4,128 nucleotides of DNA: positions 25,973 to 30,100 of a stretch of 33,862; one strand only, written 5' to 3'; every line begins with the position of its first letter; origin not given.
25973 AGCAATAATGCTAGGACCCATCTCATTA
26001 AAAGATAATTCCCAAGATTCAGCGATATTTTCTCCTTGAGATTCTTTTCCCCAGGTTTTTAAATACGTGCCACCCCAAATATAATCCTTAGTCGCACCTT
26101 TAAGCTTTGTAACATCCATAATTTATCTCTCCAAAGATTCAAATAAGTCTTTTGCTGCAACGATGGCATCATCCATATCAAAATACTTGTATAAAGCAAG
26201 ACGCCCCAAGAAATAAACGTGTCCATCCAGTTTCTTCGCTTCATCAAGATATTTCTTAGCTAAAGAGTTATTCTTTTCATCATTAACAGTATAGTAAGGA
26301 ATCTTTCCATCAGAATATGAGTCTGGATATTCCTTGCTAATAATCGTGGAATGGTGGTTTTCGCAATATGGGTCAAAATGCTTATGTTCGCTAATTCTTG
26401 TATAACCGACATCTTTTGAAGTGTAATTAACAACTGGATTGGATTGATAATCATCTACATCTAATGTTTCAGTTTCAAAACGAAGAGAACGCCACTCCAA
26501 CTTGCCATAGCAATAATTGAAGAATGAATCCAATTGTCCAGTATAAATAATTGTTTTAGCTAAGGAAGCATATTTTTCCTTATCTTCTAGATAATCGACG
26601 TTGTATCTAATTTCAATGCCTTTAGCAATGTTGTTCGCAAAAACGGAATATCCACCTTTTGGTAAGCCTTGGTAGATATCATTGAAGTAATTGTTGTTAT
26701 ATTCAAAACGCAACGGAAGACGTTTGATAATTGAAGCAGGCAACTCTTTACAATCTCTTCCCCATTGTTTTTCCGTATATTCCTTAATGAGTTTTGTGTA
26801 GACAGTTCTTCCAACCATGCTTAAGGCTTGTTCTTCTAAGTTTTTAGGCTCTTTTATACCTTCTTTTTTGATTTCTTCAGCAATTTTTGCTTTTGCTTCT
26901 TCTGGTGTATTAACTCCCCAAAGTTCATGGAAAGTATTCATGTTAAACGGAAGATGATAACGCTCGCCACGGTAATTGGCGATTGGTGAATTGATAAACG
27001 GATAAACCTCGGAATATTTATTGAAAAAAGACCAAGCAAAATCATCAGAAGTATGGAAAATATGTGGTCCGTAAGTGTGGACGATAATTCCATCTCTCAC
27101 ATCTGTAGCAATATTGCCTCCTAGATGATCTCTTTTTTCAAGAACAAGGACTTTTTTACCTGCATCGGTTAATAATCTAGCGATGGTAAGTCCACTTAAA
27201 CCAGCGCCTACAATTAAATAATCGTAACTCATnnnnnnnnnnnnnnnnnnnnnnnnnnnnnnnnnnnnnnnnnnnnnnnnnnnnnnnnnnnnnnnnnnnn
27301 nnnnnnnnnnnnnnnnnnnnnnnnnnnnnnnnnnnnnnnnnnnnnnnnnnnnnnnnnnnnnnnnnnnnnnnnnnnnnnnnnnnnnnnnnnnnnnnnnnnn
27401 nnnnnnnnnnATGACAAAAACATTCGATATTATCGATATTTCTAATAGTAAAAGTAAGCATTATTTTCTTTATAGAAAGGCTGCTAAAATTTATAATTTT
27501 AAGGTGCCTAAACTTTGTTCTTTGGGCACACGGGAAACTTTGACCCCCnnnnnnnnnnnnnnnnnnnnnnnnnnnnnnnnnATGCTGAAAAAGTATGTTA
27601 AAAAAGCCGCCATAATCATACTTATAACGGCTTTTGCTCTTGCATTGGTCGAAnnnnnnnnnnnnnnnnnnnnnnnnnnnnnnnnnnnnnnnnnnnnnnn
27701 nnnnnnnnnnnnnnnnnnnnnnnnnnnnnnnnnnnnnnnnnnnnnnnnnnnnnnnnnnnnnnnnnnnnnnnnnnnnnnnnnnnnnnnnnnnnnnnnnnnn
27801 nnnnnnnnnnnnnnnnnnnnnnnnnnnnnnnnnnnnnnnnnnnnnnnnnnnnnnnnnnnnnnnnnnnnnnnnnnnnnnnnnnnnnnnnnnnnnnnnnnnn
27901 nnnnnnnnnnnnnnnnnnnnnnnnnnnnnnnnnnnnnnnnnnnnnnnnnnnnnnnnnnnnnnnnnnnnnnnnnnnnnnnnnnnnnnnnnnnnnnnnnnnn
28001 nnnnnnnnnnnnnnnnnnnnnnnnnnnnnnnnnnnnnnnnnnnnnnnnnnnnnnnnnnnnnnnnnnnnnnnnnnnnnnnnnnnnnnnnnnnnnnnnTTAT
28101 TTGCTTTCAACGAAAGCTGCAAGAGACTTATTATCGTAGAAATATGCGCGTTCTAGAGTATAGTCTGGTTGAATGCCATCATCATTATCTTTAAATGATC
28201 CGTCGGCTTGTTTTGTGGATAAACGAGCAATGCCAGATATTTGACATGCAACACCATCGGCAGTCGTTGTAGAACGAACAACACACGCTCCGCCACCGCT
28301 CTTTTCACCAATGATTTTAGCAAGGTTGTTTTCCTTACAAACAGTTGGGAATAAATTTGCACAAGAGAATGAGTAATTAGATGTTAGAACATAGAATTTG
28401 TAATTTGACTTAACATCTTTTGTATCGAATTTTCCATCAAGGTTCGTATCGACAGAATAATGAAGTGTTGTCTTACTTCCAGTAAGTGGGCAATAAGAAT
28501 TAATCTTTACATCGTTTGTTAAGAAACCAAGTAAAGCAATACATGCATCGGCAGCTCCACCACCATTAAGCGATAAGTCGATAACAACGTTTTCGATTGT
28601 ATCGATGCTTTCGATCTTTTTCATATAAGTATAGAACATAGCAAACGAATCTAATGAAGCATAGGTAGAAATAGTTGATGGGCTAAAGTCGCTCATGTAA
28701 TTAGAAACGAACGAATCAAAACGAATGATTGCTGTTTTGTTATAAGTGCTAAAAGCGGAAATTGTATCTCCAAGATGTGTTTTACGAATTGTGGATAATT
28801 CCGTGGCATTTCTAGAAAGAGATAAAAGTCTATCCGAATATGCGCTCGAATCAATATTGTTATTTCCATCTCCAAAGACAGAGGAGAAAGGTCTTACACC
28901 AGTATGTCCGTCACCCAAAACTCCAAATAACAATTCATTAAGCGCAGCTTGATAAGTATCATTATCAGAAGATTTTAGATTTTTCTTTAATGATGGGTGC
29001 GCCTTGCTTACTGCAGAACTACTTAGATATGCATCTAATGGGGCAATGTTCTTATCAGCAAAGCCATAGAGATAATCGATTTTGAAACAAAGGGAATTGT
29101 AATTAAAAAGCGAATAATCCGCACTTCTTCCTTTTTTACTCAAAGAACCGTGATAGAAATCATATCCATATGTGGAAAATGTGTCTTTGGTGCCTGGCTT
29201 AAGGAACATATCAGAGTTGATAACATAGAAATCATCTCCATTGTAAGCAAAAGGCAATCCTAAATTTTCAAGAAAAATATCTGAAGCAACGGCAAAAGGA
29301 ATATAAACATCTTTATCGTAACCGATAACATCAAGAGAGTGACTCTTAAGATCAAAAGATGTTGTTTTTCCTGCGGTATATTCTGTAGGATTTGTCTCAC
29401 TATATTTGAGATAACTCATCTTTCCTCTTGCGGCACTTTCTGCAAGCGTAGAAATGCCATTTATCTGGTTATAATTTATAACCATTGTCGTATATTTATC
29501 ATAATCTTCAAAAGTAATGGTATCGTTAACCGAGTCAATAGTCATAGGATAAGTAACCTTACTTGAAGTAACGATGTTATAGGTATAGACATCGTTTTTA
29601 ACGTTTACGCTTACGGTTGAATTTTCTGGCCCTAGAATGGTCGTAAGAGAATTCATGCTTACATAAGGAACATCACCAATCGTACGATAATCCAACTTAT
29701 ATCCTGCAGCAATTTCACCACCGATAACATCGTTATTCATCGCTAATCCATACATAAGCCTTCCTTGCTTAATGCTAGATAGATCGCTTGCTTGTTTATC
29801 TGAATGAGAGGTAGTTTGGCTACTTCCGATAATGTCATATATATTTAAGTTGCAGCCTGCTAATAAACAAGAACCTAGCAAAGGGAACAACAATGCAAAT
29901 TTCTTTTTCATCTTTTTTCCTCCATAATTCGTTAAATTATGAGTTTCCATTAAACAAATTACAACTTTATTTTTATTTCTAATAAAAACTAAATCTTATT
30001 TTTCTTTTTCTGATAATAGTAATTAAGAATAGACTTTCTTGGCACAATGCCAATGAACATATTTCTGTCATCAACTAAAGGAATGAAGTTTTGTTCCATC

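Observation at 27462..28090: GC-rich, ORF-poor island of about 580 nt, antisense to both neighbours: candidate large structured ncRNA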

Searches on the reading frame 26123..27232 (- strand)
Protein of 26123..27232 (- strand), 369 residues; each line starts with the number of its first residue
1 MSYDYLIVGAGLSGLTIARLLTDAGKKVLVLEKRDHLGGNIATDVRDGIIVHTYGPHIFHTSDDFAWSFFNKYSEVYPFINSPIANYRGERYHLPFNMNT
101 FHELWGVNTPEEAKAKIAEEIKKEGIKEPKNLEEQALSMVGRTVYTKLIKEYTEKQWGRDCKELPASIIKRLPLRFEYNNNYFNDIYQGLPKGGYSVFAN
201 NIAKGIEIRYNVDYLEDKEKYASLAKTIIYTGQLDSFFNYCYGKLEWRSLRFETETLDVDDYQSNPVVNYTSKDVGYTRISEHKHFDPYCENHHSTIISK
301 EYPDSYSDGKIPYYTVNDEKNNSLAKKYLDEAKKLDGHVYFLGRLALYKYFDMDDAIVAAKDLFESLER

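Call 16: search_protein_families(library=pfam, proteins=[window:26123-27232:-])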
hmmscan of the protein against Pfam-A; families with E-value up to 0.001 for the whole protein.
window:26123-27232:- (369 aa): 9 families
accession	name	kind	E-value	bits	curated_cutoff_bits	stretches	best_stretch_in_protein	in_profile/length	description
PF03275.19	GLF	-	2.4e-74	249.9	26.3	1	147-350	1-203/203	UDP-galactopyranose mutase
PF13450.12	NAD_binding_8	-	1.3e-21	77.1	21.9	1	7-72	1-67/68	NAD(P)-binding Rossmann-like domain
PF01593.30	Amino_oxidase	-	4.8e-16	59.5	19.8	1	12-211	1-222/443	Flavin containing amine oxidoreductase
PF01266.30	DAO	-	2.4e-07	31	27.9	1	4-52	1-48/353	FAD dependent oxidoreductase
PF00890.30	FAD_binding_2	-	7.1e-06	25.9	20.4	1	4-69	1-64/414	FAD binding domain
PF12831.13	FAD_oxidored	-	1.1e-05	25.3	27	1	4-75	1-70/416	FAD dependent oxidoreductase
PF01494.25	FAD_binding_3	-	1.5e-05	24.9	22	1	4-35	3-34/349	FAD binding domain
PF01946.23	Thi4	-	0.00013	21.7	26.2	1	3-41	18-57/235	Thi4 family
PF00070.33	Pyr_redox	-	0.00015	22.7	22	1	6-39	3-36/82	Pyridine nucleotide-disulphide oxidoreductase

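Call 39: find_encoding_contigs(protein=window:26123-27232:-, flank=3000, max_places=10)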
Protein window:26123-27232:- (369 aa): 1 contig read that carries it; 1 place shown.
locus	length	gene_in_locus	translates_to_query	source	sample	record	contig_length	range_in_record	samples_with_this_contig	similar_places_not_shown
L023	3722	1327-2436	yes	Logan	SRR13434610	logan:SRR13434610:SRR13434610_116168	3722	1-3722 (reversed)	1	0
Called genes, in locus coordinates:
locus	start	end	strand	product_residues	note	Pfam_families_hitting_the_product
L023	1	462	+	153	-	?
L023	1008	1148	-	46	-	-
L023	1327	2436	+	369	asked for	PF00890:FAD_binding_2 (weak), PF01266:DAO (weak), PF01494:FAD_binding_3 (weak), PF01593:Amino_oxidase, PF12831:FAD_oxidored (weak), PF13450:NAD_binding_8, PF03275:GLF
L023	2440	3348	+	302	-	PF20511:PMI_typeI_cat (weak)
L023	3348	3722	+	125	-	?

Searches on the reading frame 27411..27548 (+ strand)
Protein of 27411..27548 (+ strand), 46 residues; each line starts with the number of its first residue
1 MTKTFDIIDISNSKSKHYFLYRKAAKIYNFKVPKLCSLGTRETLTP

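Call 67: search_protein_representatives(protein=window:27411-27548:+)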
Query: 46 residues. Proteins with E-value up to 0.001 (for the whole library): 1; up to 1e-10: 1; up to 1e-30: 0. The best 1 are listed.
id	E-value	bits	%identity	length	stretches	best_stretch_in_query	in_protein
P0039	1.1e-23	95.9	100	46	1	1-46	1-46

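Call 74: find_encoding_contigs(protein=P0039, flank=2000, max_places=10)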
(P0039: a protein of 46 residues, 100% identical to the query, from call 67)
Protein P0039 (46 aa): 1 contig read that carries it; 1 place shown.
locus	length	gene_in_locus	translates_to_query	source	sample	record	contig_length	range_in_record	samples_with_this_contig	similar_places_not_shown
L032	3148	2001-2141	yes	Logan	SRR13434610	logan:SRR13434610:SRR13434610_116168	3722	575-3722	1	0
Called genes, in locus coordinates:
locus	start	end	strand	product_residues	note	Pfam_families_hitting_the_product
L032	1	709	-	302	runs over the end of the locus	PF20511:PMI_typeI_cat (weak)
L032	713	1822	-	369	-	PF00890:FAD_binding_2 (weak), PF01266:DAO (weak), PF01494:FAD_binding_3 (weak), PF01593:Amino_oxidase, PF12831:FAD_oxidored (weak), PF13450:NAD_binding_8, PF03275:GLF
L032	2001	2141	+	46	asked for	-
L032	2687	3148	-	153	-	?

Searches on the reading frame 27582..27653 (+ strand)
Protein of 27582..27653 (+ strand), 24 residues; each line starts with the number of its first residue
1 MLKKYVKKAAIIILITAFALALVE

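Call 48: search_protein_families(library=pfam, proteins=[window:27582-27653:+], max_evalue=10)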
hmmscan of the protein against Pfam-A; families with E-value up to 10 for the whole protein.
seq(24 aa): 0 families

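Call 49: search_protein_families(library=ncbifam, proteins=[window:27582-27653:+], max_evalue=10)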
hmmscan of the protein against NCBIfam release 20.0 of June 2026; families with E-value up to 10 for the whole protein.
seq(24 aa): 0 families

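Call 79: search_dna_similar(query=window:27582-27653:+, collection=plasmids, mode=protein, max_evalue=10, max_rows=15)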
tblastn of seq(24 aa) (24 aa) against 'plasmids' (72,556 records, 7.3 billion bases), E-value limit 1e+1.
No match.

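Call 80: search_dna_similar(query=window:27582-27653:+, collection=phages, mode=protein, max_evalue=10, max_rows=15)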
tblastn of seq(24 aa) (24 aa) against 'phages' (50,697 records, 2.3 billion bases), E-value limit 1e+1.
No match.

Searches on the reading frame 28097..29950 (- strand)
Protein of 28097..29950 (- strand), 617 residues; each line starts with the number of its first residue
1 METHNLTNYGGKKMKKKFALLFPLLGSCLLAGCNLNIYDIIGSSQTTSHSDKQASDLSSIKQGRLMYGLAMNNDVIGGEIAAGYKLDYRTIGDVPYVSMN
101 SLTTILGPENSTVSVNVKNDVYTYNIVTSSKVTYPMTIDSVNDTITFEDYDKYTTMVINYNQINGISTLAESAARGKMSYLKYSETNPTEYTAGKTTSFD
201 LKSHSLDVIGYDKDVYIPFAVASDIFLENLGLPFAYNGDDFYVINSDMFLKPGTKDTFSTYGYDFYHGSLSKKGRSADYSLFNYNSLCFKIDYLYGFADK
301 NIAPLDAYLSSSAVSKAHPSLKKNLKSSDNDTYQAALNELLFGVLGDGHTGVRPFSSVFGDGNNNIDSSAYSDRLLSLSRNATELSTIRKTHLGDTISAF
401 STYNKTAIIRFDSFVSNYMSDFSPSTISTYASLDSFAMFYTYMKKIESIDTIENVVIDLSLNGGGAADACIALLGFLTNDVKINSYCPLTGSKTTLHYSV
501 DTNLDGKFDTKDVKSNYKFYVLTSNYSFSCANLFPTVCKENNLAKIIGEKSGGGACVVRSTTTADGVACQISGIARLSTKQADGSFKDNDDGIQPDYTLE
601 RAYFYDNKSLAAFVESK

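Call 16: search_protein_families(library=pfam, proteins=[window:28097-29950:-])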
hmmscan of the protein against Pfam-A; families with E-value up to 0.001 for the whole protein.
window:28097-29950:- (617 aa): 1 family
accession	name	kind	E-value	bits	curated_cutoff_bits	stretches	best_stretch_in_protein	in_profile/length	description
PF03572.23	Peptidase_S41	-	1.7e-20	73.7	24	1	424-598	12-164/165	Peptidase family S41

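Call 17: find_related_loci(query=window:28097-29950:-, collection=genome_contigs, flank=6000)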
Query window:28097-29950:- (617 aa) in genome_contigs; peptide patterns used: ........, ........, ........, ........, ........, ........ (x = any residue, [..] = any of these).
178 stretches matched a pattern; 2 encode a relative of the query (tblastn E <= 1e-3); 2 distinct loci.
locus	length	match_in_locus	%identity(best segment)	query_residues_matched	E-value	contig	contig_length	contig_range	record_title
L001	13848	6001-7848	89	3-617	0e+0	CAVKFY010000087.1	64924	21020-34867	Alistipes communis isolate H07683-L1_cleanbin_000069 genome assembly, contig: Spades_H07683-L1_contig_174, whole genome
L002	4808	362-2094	49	10-616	8e-139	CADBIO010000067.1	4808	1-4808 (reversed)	MAG: uncultured Erysipelotrichaceae bacterium isolate RUG14006 genome assembly, contig: RUG14006_asm_67, whole genome sh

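Call 22: find_homologous_proteins(query=window:28097-29950:-, max_evalue=1e-30)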
Query window:28097-29950:- (617 aa): 38 proteins with E <= 1e-30 among 8000 candidates.
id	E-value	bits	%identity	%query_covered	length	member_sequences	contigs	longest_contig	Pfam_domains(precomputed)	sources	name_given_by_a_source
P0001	0.0e+0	1367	100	100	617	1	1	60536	PF03572.24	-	-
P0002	0.0e+0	1210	88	98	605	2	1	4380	PF03572.24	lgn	-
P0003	2.3e-234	798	61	98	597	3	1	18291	PF03572.24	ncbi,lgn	-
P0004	5.1e-199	681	54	98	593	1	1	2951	PF03572.24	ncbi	-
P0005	7.4e-198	677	54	98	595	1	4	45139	PF03572.24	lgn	-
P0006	8.6e-192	657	53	98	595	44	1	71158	PF03572.24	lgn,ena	-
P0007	6.1e-187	641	52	98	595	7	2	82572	PF03572.24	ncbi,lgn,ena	-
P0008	6.7e-187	641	52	98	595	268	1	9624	PF03572.24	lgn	-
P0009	1.1e-186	640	52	95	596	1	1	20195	PF03572.24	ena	-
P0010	4.4e-164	566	50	98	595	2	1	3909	PF03572.24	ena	-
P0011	7.4e-160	552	50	94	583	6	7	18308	PF03572.24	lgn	-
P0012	1.5e-157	544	49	94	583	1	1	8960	PF03572.24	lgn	-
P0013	7.9e-153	529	48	98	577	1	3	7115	PF03572.24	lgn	-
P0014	1.4e-136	475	44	96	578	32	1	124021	PF03572.24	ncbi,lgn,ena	-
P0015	1.4e-128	448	44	98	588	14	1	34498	PF03572.24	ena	-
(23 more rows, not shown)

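Call 23: find_encoding_contigs(protein=P0003, flank=4000, max_places=3)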
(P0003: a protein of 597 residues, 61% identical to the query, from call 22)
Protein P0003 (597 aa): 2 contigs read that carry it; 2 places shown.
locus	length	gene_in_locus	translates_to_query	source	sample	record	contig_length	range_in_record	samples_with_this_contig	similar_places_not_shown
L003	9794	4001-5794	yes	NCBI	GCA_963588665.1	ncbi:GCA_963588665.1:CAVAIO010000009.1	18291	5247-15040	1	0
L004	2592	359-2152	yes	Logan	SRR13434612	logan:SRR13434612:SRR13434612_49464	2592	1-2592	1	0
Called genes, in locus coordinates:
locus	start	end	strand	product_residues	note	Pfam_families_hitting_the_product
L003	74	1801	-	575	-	PF02690:Na_Pi_cotrans, PF01895:PhoU (weak)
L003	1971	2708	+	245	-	PF07155:ECF-ribofla_trS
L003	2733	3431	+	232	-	-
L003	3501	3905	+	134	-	PF00571:CBS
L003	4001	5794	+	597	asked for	PF03572:Peptidase_S41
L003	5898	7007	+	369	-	PF00890:FAD_binding_2 (faint), PF01266:DAO (weak), PF01494:FAD_binding_3 (weak), PF01593:Amino_oxidase, PF12831:FAD_oxidored (weak), PF13450:NAD_binding_8, PF03275:GLF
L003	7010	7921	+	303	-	PF20511:PMI_typeI_cat (weak)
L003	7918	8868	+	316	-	PF00480:ROK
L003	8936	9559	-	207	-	PF13238:AAA_18 (faint), PF13671:AAA_33 (weak)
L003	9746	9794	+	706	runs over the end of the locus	PF05621:TniB (weak), PF23569:NBD_SMAX1, PF00004:AAA, PF17871:AAA_lid_9, PF00004:AAA, PF07724:AAA_2, PF07728:AAA_5, PF10431:ClpB_D2-small, +13 more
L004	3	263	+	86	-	?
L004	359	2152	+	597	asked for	PF03572:Peptidase_S41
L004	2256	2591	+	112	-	?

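Call 24: find_encoding_contigs(protein=P0005, flank=4000, max_places=3)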
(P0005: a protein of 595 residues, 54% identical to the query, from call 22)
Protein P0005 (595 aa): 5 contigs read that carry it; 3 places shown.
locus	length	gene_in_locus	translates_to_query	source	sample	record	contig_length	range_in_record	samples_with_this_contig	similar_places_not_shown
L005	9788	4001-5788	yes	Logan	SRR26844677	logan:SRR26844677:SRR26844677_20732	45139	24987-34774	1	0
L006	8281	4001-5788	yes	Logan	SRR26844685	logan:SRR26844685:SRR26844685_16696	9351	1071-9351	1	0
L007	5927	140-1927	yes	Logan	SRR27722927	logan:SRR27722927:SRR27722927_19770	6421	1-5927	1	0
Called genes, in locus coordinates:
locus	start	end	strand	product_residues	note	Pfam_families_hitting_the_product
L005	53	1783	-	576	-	PF02690:Na_Pi_cotrans, PF01895:PhoU (weak)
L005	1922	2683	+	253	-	PF07155:ECF-ribofla_trS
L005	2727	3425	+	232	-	-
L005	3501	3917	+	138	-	PF00571:CBS (weak)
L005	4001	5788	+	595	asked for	PF03572:Peptidase_S41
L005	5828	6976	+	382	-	PF01266:DAO (weak), PF01593:Amino_oxidase, PF12831:FAD_oxidored (weak), PF13450:NAD_binding_8, PF03275:GLF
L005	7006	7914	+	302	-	PF20511:PMI_typeI_cat (weak), PF21621:MPI_cupin_dom (faint)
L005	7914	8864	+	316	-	PF00480:ROK, PF01869:BcrAD_BadFG (faint)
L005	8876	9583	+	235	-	PF01182:Glucosamine_iso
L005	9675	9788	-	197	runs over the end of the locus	PF13671:AAA_33 (weak)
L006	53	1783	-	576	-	PF02690:Na_Pi_cotrans, PF01895:PhoU (weak)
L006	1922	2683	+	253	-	PF07155:ECF-ribofla_trS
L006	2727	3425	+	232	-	-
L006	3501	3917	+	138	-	PF00571:CBS (weak)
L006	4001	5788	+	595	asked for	PF03572:Peptidase_S41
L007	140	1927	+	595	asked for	PF03572:Peptidase_S41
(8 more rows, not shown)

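Call 25: find_encoding_contigs(protein=P0006, flank=4000, max_places=3)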
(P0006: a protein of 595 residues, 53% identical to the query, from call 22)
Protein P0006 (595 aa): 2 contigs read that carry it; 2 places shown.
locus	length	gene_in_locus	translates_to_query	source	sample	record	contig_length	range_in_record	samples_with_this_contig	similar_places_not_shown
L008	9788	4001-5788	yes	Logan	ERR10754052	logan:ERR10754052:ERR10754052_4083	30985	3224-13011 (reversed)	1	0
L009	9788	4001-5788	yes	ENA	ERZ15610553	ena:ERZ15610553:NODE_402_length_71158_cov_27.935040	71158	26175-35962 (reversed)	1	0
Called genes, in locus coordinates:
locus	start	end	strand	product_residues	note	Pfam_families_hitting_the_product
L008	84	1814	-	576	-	PF02690:Na_Pi_cotrans, PF01895:PhoU (weak)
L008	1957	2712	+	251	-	PF07155:ECF-ribofla_trS, PF12822:ECF_trnsprt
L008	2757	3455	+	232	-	-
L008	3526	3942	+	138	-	PF00571:CBS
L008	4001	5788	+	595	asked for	PF03572:Peptidase_S41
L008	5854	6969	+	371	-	PF01266:DAO (weak), PF01494:FAD_binding_3 (weak), PF01593:Amino_oxidase, PF12831:FAD_oxidored (weak), PF13450:NAD_binding_8, PF03275:GLF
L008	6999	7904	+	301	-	PF20511:PMI_typeI_cat, PF21621:MPI_cupin_dom (weak)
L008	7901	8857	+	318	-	PF00480:ROK, PF01869:BcrAD_BadFG (faint)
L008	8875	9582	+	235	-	PF01182:Glucosamine_iso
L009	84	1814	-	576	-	PF02690:Na_Pi_cotrans, PF01895:PhoU (weak)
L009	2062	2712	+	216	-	PF07155:ECF-ribofla_trS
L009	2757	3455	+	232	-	-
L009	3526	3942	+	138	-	PF00571:CBS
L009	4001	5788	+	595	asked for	PF03572:Peptidase_S41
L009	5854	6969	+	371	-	PF01266:DAO (weak), PF01494:FAD_binding_3 (weak), PF01593:Amino_oxidase, PF12831:FAD_oxidored (weak), PF13450:NAD_binding_8, PF03275:GLF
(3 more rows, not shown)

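Call 26: find_encoding_contigs(protein=P0007, flank=4000, max_places=3)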
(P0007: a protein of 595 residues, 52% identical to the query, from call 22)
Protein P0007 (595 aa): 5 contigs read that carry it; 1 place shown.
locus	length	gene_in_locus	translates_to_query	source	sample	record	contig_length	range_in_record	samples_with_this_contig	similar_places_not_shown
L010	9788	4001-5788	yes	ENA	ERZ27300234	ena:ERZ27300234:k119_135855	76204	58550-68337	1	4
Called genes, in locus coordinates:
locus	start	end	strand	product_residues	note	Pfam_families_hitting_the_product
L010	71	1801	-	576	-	PF02690:Na_Pi_cotrans, PF01895:PhoU (faint)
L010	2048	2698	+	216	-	PF07155:ECF-ribofla_trS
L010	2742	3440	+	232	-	-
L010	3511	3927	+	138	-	PF00571:CBS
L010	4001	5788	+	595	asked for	PF03572:Peptidase_S41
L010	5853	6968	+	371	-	PF01266:DAO (weak), PF01593:Amino_oxidase, PF12831:FAD_oxidored (weak), PF13450:NAD_binding_8, PF03275:GLF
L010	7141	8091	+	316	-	PF00480:ROK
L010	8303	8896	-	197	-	PF13671:AAA_33 (weak)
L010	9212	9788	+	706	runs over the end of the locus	PF05621:TniB (weak), PF23569:NBD_SMAX1, PF00004:AAA, PF17871:AAA_lid_9, PF00004:AAA, PF07724:AAA_2, PF07728:AAA_5, PF10431:ClpB_D2-small, +16 more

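Call 38: find_encoding_contigs(protein=P0002, flank=4000, max_places=5)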
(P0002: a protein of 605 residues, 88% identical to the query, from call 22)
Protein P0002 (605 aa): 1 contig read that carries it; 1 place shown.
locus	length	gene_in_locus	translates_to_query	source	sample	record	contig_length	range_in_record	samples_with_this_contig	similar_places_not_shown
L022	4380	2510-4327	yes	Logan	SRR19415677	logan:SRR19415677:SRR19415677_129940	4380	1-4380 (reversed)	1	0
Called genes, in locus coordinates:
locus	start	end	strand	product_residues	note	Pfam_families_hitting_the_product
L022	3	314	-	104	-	?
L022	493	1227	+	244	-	PF07155:ECF-ribofla_trS, PF12822:ECF_trnsprt (weak)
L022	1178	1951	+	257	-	-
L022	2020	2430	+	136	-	PF00571:CBS (weak)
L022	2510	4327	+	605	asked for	PF03572:Peptidase_S41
